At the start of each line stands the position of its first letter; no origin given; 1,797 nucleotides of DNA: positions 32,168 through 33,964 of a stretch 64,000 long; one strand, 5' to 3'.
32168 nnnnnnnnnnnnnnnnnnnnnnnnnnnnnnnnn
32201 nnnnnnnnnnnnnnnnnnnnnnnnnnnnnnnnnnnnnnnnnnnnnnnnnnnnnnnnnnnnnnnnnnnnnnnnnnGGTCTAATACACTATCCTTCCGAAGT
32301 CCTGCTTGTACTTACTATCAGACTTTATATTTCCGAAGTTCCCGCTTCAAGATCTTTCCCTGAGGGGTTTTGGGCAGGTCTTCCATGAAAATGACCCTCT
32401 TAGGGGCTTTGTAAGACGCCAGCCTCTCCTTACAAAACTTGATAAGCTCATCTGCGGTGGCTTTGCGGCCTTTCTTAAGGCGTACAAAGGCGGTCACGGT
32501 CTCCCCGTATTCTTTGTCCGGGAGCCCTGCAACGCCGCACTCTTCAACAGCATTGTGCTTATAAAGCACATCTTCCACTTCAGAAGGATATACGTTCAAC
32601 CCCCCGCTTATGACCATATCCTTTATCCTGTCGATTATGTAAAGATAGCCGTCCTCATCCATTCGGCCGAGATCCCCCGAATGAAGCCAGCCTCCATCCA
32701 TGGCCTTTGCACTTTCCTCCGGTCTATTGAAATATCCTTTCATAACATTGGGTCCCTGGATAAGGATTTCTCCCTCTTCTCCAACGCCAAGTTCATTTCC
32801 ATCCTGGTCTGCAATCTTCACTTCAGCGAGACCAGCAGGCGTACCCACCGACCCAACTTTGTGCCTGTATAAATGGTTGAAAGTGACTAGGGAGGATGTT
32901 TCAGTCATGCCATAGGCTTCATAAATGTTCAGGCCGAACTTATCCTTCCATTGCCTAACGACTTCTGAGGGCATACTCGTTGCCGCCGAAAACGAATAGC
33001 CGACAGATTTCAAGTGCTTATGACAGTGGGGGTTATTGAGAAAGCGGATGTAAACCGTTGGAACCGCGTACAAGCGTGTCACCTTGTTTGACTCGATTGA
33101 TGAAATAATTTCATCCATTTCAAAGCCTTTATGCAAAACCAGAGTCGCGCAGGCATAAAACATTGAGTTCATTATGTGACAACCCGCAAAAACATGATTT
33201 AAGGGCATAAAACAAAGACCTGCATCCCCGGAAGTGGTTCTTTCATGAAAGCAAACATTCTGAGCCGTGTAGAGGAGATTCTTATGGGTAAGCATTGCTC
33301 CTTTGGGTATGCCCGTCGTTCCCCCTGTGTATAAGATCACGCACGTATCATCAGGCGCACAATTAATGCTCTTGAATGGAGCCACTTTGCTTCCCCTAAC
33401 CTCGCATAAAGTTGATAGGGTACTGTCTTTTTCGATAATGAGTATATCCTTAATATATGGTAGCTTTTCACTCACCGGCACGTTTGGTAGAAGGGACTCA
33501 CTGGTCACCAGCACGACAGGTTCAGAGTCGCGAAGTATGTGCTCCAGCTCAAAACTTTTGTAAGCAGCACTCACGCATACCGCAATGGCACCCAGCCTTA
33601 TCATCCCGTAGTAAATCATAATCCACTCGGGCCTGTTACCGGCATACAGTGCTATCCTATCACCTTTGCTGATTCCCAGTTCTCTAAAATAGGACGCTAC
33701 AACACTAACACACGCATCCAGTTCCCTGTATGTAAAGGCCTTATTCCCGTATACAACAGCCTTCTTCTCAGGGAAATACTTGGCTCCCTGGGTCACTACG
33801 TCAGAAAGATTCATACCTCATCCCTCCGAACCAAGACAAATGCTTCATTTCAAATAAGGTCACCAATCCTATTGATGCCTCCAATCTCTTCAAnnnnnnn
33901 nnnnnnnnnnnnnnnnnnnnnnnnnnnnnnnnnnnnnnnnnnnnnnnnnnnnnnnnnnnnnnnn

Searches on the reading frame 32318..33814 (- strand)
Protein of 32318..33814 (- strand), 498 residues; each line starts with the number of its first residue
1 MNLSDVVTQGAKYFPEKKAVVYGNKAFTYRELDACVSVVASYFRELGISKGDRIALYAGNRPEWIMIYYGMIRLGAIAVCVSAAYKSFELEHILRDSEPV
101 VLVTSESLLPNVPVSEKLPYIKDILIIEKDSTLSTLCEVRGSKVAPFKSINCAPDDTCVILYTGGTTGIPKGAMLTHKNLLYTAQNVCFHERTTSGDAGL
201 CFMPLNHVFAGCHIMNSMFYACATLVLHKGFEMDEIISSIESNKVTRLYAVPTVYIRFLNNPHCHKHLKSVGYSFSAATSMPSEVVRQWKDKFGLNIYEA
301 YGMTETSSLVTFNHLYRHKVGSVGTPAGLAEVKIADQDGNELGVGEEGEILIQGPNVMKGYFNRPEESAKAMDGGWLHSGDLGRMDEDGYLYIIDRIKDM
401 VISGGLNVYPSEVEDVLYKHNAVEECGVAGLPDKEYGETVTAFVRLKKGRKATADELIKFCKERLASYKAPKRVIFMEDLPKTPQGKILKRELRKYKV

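Call 3: search_protein_families(library=pfam, proteins=[window:32318-33814:-])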
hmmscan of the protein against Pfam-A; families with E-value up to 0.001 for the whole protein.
window:32318-33814:- (498 aa): 2 families
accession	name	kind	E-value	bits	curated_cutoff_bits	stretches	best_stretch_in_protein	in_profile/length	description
PF00501.34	AMP-binding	-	5.3e-92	309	29.9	1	10-362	4-384/384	AMP-binding enzyme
PF13193.12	AMP-binding_C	-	1.8e-22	80.5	24.5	1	412-487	1-76/76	AMP-binding enzyme C-terminal domain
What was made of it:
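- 32318..33814 (-): Acyl-CoA ligase, 43 nt upstream of the large subunit. It is the conserved accessory partner. AMP-binding plus AMP-binding_C domains (call 3).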

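Call 4: search_protein_families(library=ncbifam, proteins=[window:32318-33814:-])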
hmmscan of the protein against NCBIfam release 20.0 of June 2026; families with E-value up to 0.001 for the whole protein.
window:32318-33814:- (498 aa): 109 families (the best 25 are shown)
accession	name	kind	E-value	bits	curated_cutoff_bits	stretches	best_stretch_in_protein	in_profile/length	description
NF004837.0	PRK06187.1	subfamily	2.9e-144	481.2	476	1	1-495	8-520/531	long-chain-fatty-acid--CoA ligase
NF006182.0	PRK08316.1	subfamily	6e-127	424.3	663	1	3-495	13-515/523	fatty acyl-CoA synthetase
NF006181.0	PRK08314.1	subfamily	1.2e-114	383.7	705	2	148-494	197-551/563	long-chain-fatty-acid--CoA ligase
NF004114.0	PRK05605.1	equivalog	3.5e-111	372.3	766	2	148-495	214-567/575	long-chain-fatty-acid--CoA ligase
NF005307.0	PRK06839.1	equivalog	4.6e-109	365.3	748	1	8-495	9-491/496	o-succinylbenzoate--CoA ligase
NF005801.1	PRK07656.1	equivalog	1.3e-108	363.8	657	1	5-494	5-500/500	FadD3 family acyl-CoA ligase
NF005702.0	PRK07514.1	subfamily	7.8e-106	354.4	558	1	22-495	25-498/506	malonyl-CoA synthase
NF009233.0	PRK12583.1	subfamily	3.2e-105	352.7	832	2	153-496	199-549/558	fatty acid CoA ligase family protein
NF005220.0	PRK06710.1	equivalog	6.8e-103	344.7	1116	2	149-493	199-549/563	long-chain-fatty-acid--CoA ligase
NF005463.0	PRK07059.1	subfamily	1.1e-102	344.3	869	2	145-496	194-555/557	long-chain-fatty-acid--CoA ligase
NF002966.0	PRK03640.1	equivalog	7.7e-101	338.1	556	1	7-495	8-478/483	o-succinylbenzoate--CoA ligase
NF052269.1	Staph_lig_FadD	equivalog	2e-99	333.2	650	1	5-496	4-492/499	long-chain-fatty-acid--CoA ligase FadD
NF006523.0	PRK08974.1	equivalog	3.2e-97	326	884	2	151-495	202-551/561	long-chain-fatty-acid--CoA ligase FadD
NF005676.0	PRK07470.1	equivalog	1.6e-95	320.8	774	1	1-495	20-527/544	acyl-CoA synthetase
NF005714.0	PRK07529.1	subfamily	1.9e-95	320.5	632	2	150-496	213-575/640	acyl-CoA synthetase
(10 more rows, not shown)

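Call 53: search_solved_structures(query=window:32318-33814:-, max_evalue=1e-40)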
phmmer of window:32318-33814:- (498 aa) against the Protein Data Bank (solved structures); distinct sequences matched with E-value up to 1e-40: 90 (the best 60 are shown).
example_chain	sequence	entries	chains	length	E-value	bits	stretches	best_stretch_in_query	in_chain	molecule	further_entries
8wev_A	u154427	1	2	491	1.1e-89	304.5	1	10-495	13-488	Feruloyl-CoA Synthetase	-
8weu_A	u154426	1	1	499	1.2e-89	304.5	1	10-495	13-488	Fatty-acyl-CoA synthase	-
5x8f_A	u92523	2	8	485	4.1e-78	266.4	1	8-494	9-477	2-succinylbenzoate--CoA ligase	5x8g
5buq_A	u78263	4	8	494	3e-77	263.6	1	8-494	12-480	2-succinylbenzoate--CoA ligase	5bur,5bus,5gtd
4gxq_A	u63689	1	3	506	4.1e-76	259.8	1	23-495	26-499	Malonyl CoA synthetase, Benzoate-CoA ligase Chimeric protein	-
5ie0_A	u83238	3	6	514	1.7e-75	257.8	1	3-493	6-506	Oxalate--CoA ligase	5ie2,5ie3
6qjz_A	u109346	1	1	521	3.8e-75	256.6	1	5-494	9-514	oxalyl CoA-synthetase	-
3r44_A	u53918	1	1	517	2.1e-73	250.9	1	10-495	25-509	fatty acyl CoA synthetase FADD13 (FATTY-ACYL-CoA SYNTHETASE)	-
4gxr_A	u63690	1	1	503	2.8e-73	250.5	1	23-495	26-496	Malonyl CoA synthetase, Benzoate-CoA ligase Chimeric protein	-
4fuq_A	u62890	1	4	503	4.4e-73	249.8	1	23-495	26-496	Malonyl CoA synthetase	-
4fut_A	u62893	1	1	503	2.9e-72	247.1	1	23-495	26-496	Malonyl CoA synthetase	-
3g7s_A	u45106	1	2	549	2.5e-71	244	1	3-495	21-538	Long-chain-fatty-acid--CoA ligase (FadD-1)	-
8r2q_A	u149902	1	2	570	9e-70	238.9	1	11-494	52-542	Probable fatty-acid-CoA ligase FadD5 (Fatty-acid-CoA synthetase) (Fatty-acid-CoA synthase)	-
3a9u_A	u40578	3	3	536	3.7e-69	236.9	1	24-495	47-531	4-coumarate--CoA ligase | 4-coumarate:CoA ligase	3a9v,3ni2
5u95_A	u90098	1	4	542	1.8e-65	224.7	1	24-494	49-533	4-coumarate--CoA ligase 2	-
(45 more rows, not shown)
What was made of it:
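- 32318..33814 (-): The best PDB match is feruloyl-CoA synthetase 8wev at 304 bits (call 53).
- The ligase is closest to a feruloyl-CoA synthetase (call 53).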
